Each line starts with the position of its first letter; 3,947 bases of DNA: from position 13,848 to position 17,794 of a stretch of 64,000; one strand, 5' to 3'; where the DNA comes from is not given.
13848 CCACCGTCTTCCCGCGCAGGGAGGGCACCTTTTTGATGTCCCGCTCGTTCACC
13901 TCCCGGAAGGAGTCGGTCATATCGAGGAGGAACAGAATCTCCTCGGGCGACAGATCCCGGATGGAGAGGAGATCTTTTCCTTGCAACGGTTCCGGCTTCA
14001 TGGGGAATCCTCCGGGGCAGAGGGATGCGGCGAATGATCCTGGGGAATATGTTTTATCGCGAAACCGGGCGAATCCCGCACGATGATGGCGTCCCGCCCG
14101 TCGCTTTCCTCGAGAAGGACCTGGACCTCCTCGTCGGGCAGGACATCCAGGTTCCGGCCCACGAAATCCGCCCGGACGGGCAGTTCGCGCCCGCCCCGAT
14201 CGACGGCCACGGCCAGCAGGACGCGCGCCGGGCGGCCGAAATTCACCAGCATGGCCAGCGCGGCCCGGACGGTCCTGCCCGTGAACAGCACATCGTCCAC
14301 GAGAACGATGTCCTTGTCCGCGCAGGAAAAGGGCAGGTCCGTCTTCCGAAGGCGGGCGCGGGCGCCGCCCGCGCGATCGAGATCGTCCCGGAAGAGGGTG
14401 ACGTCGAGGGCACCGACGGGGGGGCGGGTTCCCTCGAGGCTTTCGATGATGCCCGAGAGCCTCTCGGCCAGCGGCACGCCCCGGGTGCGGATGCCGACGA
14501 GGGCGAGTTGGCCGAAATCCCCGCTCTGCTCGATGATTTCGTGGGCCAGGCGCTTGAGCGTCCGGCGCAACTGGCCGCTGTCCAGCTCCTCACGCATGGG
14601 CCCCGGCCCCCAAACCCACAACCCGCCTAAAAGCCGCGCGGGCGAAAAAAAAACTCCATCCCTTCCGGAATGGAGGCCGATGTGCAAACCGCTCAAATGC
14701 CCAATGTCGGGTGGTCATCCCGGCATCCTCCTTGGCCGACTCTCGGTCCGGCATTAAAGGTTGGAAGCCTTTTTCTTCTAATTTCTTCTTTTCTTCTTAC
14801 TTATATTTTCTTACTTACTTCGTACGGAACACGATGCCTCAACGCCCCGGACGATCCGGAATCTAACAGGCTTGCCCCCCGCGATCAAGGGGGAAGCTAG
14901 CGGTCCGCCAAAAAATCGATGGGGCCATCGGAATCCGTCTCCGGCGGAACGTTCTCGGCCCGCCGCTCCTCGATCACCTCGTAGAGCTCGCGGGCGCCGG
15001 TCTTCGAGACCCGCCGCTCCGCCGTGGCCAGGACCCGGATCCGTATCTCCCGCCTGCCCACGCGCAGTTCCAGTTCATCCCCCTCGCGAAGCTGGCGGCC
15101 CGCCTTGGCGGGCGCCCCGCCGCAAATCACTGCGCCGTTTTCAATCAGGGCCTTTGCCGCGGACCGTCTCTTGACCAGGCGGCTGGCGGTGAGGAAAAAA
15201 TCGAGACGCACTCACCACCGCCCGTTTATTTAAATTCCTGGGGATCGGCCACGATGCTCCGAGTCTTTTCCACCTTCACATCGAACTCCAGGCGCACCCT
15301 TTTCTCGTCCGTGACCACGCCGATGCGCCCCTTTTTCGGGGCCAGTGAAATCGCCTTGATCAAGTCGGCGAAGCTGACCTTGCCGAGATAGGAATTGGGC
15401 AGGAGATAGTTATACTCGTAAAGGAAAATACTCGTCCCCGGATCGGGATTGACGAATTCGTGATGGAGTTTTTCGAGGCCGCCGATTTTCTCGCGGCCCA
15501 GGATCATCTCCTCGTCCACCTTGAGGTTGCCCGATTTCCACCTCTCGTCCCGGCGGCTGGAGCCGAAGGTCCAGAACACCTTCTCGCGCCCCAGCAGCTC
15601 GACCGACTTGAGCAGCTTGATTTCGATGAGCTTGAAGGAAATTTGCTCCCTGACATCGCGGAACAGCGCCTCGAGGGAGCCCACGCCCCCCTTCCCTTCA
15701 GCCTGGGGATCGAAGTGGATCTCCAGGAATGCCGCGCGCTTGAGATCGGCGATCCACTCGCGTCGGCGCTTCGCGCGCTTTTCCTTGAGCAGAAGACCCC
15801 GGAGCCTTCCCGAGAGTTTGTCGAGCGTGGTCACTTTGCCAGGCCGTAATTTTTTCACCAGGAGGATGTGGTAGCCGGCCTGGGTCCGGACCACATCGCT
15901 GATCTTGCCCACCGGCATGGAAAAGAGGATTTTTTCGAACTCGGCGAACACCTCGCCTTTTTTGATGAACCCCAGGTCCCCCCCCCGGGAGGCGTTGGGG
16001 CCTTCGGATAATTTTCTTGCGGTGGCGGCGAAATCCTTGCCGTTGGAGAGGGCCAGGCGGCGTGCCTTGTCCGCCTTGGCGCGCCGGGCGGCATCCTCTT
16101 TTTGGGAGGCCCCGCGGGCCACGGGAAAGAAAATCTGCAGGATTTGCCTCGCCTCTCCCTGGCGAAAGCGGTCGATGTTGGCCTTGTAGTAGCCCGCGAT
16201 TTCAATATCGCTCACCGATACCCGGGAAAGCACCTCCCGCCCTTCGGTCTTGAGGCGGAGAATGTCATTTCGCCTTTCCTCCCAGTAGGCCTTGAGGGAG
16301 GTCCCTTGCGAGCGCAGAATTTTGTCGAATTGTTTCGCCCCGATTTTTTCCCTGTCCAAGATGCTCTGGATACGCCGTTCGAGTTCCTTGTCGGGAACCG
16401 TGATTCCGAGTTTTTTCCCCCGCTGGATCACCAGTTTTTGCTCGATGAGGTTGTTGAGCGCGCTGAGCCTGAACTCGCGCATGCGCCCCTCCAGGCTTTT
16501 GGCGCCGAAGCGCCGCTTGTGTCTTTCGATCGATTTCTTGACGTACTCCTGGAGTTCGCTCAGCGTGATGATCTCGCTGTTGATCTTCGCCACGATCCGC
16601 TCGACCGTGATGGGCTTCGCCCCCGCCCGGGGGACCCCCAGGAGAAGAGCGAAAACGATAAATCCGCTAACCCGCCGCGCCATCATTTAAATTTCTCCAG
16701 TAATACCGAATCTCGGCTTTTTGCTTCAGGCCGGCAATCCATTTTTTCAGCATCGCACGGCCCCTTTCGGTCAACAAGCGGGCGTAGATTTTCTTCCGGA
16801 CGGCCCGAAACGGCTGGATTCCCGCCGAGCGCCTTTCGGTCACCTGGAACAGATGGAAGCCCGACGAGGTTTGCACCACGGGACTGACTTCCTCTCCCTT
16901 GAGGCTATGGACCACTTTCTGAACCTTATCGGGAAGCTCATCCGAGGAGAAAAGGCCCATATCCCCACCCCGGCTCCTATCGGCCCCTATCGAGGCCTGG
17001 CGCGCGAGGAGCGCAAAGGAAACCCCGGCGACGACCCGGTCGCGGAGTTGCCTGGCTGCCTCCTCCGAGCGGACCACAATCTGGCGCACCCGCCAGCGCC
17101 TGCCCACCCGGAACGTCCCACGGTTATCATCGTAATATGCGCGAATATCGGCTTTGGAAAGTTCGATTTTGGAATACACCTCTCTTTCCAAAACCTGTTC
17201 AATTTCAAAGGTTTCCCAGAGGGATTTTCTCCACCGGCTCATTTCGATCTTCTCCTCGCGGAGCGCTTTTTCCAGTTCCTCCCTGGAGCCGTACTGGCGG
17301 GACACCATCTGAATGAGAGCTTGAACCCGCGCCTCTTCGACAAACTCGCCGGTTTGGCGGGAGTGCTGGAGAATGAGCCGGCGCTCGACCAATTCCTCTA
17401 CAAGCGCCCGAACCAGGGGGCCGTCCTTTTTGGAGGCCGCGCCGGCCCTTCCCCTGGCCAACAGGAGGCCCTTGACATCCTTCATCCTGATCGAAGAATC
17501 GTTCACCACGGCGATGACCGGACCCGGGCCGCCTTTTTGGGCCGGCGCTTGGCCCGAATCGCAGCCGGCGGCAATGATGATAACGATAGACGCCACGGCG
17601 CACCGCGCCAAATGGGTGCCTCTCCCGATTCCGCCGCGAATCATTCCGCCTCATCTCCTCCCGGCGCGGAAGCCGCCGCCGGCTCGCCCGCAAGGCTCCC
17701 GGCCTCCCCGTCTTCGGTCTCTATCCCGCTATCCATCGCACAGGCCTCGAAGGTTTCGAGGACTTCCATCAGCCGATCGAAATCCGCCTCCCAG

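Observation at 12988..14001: pyrB carries a single in-frame TGA inside an otherwise intact pyrR-pyrB-pyrC-carA operon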

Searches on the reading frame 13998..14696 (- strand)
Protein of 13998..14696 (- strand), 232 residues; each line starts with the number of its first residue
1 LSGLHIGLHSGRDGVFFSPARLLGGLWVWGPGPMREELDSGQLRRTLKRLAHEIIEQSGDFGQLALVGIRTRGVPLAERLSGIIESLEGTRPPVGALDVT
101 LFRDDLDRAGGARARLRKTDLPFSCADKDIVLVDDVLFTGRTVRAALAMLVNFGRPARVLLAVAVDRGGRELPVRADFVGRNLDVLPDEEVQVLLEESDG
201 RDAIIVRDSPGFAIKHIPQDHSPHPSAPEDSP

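Call 15: search_protein_families(library=pfam, proteins=[window:13998-14696:-])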
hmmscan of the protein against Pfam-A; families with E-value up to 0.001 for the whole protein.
window:13998-14696:- (232 aa): 1 family
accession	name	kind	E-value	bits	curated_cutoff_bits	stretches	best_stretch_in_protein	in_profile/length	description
PF00156.33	Pribosyltran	-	1.6e-16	60.5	26.3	1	42-179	10-138/158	Phosphoribosyl transferase domain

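Call 37: find_encoding_contigs(protein=window:14001-14597:-, flank=10000, max_places=10)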
Protein window:14001-14597:- (199 aa): no gene with exactly this product is on record in the collection.

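Call 55: search_protein_families(library=ncbifam, proteins=[window:14001-14597:-])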
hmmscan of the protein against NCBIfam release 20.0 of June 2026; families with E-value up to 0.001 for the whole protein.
window:14001-14597:- (199 aa): 8 families
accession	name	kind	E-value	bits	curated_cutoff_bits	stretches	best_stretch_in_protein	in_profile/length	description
NF003549.0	PRK05205.1-5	equivalog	1.7e-62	210.1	138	1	5-175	9-180/182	bifunctional pyr operon transcriptional regulator/uracil phosphoribosyltransferase PyrR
NF003547.0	PRK05205.1-3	equivalog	8.7e-57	192.1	230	1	2-175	14-190/194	bifunctional pyr operon transcriptional regulator/uracil phosphoribosyltransferase PyrR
NF003548.0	PRK05205.1-4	equivalog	9.3e-54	181.9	218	1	3-175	5-171/173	bifunctional pyr operon transcriptional regulator/uracil phosphoribosyltransferase PyrR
NF003546.0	PRK05205.1-2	equivalog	3.5e-46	157.1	268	1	5-173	7-174/175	bifunctional pyr operon transcriptional regulator/uracil phosphoribosyltransferase PyrR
NF003545.0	PRK05205.1-1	equivalog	3.3e-42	143.8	140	1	5-164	4-158/171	bifunctional pyr operon transcriptional regulator/uracil phosphoribosyltransferase PyrR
TIGR01203.1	HGPRTase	equivalog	9e-06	25.5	150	1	7-148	5-139/167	hypoxanthine phosphoribosyltransferase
NF006605.0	PRK09162.1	equivalog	4.2e-05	23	181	1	8-148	21-153/183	hypoxanthine-guanine phosphoribosyltransferase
NF002620.0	PRK02277.1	subfamily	5.3e-05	23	115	1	31-136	88-182/201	orotate phosphoribosyltransferase-like protein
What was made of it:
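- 13998..14597 (-): pyrR (bifunctional regulator/uracil phosphoribosyltransferase), intact. Its stop overlaps the pyrB start (ATGA). NF003549, 210 bits against a cutoff of 138 (call 55).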

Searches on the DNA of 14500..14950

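Call 50: search_rna_families(source=window, start=14500, end=14950, threshold=evalue, max_evalue=10)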
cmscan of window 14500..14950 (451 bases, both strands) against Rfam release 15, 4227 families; matches with E-value up to 10: 5.
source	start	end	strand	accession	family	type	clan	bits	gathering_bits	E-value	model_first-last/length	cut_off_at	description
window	14645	14764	-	RF00515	PyrR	Cis-reg;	-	30.5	54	0.023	1-115/115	no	PyrR binding site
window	14698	14774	+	RF02784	SorX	Gene; sRNA;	-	18.6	46.6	0.052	1-73/73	no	Singlet oxygen resistance RNA X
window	14864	14897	+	RF01323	CRISPR-DR10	Gene; CRISPR;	-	16.5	39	0.65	1-37/37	no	CRISPR RNA direct repeat element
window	14889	14916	+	RF01785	blv_FSE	Cis-reg; frameshift_element;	-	15.6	34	2.8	1-27/27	no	ribosomal frameshift site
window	14866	14900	-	RF00502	TCV_Pr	Cis-reg;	-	14.1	40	7.2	1-34/34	no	Turnip crinkle virus (TCV) core promoter hairpin (Pr)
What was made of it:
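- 14645..14764 (-): Candidate PyrR-binding leader with a terminator-like hairpin and T-run, upstream of pyrR (sub-threshold match). RF00515, 30.5 bits (gathering score 54), E = 0.023, full model length (call 50).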

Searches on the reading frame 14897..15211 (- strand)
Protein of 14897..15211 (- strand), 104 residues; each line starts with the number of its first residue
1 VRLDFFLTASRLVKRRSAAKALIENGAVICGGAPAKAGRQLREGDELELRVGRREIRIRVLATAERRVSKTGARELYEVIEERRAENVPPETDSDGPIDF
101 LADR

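Call 15: search_protein_families(library=pfam, proteins=[window:14897-15211:-])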
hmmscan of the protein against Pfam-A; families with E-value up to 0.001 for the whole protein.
window:14897-15211:- (104 aa): 1 family
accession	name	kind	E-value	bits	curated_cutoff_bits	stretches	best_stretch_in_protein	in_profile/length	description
PF01479.30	S4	-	6.4e-10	39.1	22.8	1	1-47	1-48/48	S4 domain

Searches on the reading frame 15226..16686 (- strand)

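Call 15: search_protein_families(library=pfam, proteins=[window:15226-16686:-])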
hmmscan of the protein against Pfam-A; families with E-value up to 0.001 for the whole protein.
window:15226-16686:- (486 aa): 6 families
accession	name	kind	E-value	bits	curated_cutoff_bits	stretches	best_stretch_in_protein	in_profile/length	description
PF00639.27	Rotamase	-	1.8e-21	77.3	21.7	1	185-278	2-96/97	PPIC-type PPIASE domain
PF13624.11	SurA_N_3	-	5.5e-19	69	27.2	1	10-146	23-160/162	SurA-like N-terminal domain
PF13616.12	Rotamase_3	-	1.3e-18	68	22.5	1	177-277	13-112/116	PPIC-type PPIASE domain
PF13145.12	Rotamase_2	-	8.3e-18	65.8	27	1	158-289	1-117/121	PPIC-type PPIASE domain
PF09312.16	SurA_N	-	9.9e-13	48.7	30.8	1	28-143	1-113/118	SurA N-terminal domain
PF13623.11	SurA_N_2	-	1.8e-12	47.8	28.5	1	16-111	29-122/145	SurA-like N-terminal domain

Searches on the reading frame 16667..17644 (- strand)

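Call 16: search_protein_families(library=pfam, proteins=[window:16667-17644:-])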
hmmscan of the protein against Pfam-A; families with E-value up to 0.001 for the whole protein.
window:16667-17644:- (325 aa): 5 families
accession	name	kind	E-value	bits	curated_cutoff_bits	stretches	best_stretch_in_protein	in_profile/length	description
PF13145.12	Rotamase_2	-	8.3e-19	69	27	1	163-283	2-120/121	PPIC-type PPIASE domain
PF00639.27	Rotamase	-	1.4e-12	48.9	21.7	1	194-269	19-96/97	PPIC-type PPIASE domain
PF13616.12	Rotamase_3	-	9.3e-11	42.7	22.5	1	194-272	33-116/116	PPIC-type PPIASE domain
PF09312.16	SurA_N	-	3e-05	24.6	30.8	1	43-142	4-108/118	SurA N-terminal domain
PF13624.11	SurA_N_3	-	0.00033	20.9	27.2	1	21-151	20-161/162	SurA-like N-terminal domain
